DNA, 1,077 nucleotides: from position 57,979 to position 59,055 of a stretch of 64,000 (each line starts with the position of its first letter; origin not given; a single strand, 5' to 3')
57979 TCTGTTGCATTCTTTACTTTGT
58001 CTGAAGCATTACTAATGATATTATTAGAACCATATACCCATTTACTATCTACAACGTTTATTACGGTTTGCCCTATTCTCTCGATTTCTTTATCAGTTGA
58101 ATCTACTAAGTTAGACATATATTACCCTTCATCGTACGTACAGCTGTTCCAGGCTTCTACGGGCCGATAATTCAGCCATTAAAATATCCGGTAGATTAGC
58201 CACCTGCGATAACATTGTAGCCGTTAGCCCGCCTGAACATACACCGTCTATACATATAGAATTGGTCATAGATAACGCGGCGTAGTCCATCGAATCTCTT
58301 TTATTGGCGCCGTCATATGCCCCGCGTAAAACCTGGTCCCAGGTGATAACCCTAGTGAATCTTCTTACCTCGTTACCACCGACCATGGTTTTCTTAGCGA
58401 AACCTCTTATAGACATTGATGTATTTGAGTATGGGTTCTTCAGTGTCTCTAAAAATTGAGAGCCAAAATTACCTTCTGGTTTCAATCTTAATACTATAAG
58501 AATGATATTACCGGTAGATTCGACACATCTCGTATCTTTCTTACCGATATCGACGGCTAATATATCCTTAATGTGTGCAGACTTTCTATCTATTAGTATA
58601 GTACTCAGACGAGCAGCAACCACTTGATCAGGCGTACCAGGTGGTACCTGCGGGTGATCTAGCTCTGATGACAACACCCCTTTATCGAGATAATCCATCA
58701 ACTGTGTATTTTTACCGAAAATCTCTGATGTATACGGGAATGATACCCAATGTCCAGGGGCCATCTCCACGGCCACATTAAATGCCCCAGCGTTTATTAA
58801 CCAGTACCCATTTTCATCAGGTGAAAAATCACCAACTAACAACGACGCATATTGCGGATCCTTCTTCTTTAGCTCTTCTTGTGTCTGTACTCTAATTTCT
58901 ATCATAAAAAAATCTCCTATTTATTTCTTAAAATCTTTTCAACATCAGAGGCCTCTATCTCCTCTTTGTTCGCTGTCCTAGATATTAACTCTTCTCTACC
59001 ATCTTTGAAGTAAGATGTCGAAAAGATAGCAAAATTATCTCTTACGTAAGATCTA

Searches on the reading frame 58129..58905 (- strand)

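Call 44: search_protein_families(library=phrogs, proteins=[window:58129-58905:-], max_evalue=0.001)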
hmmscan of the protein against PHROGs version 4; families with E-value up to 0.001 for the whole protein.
window:58129-58905:- (258 aa): 1 family
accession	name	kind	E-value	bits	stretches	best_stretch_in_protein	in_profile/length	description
phrog_3014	-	head and packaging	8e-35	121.3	1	25-211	19-199/266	head maturation protease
